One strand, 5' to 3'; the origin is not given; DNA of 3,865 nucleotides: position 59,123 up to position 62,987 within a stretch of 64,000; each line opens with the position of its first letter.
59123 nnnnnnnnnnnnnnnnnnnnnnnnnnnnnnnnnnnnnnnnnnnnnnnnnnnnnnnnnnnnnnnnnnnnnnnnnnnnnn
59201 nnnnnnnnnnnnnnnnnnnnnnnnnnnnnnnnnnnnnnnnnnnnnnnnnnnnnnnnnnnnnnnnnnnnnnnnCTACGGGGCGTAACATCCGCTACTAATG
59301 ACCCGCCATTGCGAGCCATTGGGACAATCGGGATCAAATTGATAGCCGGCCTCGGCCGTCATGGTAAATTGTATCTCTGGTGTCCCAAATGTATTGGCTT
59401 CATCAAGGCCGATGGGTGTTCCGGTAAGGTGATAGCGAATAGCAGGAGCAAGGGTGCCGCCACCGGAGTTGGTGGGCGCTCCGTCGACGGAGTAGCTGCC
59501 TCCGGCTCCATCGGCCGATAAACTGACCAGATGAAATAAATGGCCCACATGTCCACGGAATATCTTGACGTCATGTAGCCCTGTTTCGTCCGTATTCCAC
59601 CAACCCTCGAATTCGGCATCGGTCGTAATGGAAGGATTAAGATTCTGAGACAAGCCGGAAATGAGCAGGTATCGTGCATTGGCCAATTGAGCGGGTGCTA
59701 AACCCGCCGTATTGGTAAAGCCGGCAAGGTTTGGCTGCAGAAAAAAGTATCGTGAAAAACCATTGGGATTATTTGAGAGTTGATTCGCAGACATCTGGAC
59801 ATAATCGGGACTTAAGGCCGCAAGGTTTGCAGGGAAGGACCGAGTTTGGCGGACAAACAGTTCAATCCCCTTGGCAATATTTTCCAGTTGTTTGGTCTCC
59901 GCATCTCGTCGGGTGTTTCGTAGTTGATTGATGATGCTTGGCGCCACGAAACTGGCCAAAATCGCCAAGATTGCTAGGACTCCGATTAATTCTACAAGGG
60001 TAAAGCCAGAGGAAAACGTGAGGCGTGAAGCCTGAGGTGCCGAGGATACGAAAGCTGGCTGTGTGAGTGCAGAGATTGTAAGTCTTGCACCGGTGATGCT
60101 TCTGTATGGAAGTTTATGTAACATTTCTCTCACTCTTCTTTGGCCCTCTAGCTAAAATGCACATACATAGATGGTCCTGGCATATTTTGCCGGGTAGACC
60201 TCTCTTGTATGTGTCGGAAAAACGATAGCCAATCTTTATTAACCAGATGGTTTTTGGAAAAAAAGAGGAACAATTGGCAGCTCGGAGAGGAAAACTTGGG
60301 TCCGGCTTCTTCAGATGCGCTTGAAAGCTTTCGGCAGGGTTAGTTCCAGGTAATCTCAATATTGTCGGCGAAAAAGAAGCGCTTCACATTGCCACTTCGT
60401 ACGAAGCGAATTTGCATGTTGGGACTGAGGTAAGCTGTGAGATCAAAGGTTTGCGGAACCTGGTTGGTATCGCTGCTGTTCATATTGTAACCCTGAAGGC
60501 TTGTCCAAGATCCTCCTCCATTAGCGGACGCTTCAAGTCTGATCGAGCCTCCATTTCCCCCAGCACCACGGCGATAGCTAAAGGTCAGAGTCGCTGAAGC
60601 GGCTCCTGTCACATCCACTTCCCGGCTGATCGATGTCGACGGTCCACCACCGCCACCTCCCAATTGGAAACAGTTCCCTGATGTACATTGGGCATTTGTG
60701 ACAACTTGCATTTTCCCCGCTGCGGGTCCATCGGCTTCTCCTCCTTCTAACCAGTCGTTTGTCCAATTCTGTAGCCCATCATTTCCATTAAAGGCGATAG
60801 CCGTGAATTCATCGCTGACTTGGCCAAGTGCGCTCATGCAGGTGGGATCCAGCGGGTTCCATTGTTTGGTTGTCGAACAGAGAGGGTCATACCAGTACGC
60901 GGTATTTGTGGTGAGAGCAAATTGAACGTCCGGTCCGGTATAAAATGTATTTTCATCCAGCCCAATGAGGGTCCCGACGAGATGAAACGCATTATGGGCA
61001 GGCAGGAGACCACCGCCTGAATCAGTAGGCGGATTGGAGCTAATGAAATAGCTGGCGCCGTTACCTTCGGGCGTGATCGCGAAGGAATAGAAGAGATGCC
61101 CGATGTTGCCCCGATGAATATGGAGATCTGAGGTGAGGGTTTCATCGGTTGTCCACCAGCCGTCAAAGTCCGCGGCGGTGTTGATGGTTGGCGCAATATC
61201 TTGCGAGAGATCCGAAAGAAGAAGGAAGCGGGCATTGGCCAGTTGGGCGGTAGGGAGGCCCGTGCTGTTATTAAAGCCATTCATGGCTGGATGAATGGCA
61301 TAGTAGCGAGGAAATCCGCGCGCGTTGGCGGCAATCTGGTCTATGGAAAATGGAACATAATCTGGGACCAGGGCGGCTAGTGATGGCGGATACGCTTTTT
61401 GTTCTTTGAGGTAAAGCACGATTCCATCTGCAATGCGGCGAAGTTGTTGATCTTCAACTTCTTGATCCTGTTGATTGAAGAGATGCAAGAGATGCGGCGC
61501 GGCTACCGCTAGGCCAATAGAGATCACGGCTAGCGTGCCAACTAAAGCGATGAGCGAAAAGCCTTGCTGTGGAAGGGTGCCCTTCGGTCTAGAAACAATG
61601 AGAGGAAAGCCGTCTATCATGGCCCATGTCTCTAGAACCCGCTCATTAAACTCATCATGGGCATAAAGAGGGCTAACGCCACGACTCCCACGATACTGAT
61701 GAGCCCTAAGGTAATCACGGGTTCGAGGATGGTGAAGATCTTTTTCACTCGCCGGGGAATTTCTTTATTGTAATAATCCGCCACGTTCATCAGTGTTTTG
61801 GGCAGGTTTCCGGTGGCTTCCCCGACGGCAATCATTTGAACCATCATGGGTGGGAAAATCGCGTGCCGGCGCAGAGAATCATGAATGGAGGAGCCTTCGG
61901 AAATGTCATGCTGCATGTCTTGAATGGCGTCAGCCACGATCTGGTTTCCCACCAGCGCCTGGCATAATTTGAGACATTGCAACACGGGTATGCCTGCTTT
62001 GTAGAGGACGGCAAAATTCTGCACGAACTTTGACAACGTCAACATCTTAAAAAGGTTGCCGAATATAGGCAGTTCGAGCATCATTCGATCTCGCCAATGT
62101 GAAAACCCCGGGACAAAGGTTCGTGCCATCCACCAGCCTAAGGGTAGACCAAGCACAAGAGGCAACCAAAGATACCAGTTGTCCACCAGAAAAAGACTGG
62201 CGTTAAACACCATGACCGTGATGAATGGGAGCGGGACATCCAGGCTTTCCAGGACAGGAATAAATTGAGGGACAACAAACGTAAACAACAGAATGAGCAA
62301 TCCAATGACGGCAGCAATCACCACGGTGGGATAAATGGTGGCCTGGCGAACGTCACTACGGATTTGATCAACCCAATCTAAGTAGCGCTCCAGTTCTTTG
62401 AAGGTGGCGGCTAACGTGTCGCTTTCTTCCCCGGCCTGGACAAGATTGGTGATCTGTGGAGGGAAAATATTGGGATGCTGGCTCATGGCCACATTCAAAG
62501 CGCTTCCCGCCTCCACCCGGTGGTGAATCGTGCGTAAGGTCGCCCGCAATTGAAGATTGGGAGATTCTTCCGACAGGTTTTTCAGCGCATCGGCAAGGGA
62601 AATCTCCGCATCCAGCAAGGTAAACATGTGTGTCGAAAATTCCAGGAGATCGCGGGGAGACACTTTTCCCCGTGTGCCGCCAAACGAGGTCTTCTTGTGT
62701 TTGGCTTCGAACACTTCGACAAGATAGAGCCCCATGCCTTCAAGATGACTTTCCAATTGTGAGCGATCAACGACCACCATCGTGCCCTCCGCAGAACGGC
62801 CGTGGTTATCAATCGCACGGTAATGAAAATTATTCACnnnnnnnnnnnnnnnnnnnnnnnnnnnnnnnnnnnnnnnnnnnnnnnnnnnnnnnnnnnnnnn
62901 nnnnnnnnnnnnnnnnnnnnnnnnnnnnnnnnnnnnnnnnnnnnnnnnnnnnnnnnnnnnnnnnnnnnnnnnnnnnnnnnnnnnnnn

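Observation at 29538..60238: Seven sigma28-like promoters define a hidden regulon across the signalling island and pilus genes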

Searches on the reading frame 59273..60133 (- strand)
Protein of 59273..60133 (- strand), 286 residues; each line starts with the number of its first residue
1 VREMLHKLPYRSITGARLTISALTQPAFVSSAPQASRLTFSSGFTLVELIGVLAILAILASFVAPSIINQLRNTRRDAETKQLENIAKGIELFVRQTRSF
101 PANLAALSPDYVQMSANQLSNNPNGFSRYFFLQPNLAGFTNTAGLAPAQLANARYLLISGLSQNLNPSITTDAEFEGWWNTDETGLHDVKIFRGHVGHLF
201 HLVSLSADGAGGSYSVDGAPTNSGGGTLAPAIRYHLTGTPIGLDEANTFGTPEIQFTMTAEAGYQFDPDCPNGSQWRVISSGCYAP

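Call 15: search_protein_families(library=pfam, proteins=[window:59273-60133:-], max_evalue=0.00001)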
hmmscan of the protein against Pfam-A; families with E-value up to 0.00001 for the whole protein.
window:59273-60133:- (286 aa): 0 families

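Call 42: search_protein_families(library=ncbifam, proteins=[window:59273-60133:-], max_evalue=0.01)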
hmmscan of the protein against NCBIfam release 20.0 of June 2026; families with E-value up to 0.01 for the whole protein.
window:59273-60133:- (286 aa): 7 families
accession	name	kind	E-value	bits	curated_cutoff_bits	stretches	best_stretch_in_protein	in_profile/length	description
TIGR01710.1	typeII_sec_gspG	equivalog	5.2e-09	36.2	88.85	1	42-107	1-66/134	type II secretion system major pseudopilin GspG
TIGR02532.1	IV_pilin_GFxxxE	domain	5.2e-05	22.9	16.3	1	42-64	2-24/24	prepilin-type N-terminal cleavage/methylation domain-containing protein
NF041775.1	typeIV_PilA_Myxo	equivalog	0.00061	19.8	400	1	42-140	11-97/214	type IV pilin protein PilA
NF041013.1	T4P_ComGE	equivalog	0.0013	18.7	49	1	43-82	5-44/83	competence type IV pilus minor pilin ComGE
TIGR01708.2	typeII_sec_gspH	equivalog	0.0014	18.7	80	1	41-78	1-38/169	type II secretion system minor pseudopilin GspH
NF040999.1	pilin_ComGC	equivalog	0.0015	18.7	75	1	42-107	2-66/84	competence type IV pilus major pilin ComGC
NF007862.0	PRK10574.1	equivalog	0.0019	18.4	138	1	42-73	5-36/145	prepilin peptidase-dependent pilin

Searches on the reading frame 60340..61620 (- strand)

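Call 15: search_protein_families(library=pfam, proteins=[window:60340-61620:-], max_evalue=0.00001)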
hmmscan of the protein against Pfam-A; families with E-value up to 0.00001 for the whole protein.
window:60340-61620:- (426 aa): 0 families

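Call 42: search_protein_families(library=ncbifam, proteins=[window:60340-61620:-], max_evalue=0.01)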
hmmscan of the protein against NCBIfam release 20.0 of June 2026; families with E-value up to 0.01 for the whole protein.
window:60340-61620:- (426 aa): 1 family
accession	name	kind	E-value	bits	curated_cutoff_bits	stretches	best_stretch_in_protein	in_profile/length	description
TIGR01710.1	typeII_sec_gspG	equivalog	0.006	16.6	88.85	1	19-80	1-62/134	type II secretion system major pseudopilin GspG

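Call 72: search_protein_families(library=pfam, proteins=[window:60340-61620:-], max_evalue=1)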
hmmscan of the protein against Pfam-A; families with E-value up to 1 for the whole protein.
window:60340-61620:- (426 aa): 3 families
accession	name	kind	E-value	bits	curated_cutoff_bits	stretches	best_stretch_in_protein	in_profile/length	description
PF07963.17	N_methyl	-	0.0017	18.3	21.2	1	18-40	4-26/27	Prokaryotic N-terminal methylation motif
PF21471.3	Reelin_subrepeat-B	-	0.0062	16.7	27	1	326-411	23-111/127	Reelin subrepeat B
PF00114.24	Pilin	-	0.082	14.3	22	1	323-389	37-104/108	Pilin (bacterial filament)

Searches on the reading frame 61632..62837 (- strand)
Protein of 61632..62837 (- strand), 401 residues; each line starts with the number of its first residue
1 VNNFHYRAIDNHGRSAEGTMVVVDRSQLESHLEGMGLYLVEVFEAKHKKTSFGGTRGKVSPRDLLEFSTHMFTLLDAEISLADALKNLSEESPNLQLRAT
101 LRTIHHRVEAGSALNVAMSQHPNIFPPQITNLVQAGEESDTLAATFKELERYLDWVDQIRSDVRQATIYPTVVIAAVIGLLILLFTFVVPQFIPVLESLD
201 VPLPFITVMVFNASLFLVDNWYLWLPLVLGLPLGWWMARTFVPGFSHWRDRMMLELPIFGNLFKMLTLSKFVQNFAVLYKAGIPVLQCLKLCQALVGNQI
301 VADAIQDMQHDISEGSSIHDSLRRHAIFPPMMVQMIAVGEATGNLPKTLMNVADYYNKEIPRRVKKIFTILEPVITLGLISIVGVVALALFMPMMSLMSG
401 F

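Call 15: search_protein_families(library=pfam, proteins=[window:61632-62837:-], max_evalue=0.00001)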
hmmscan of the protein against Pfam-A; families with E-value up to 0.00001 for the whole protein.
window:61632-62837:- (401 aa): 1 family
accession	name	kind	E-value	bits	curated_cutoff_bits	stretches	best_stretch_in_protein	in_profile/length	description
PF00482.28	T2SSF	-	5.6e-55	185.1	25.2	2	271-393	1-125/125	Type II secretion system (T2SS), protein F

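Call 19: find_encoding_contigs(protein=window:61632-62837:-, flank=10000, max_places=4)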
Protein window:61632-62837:- (401 aa): no gene with exactly this product is on record in the collection.
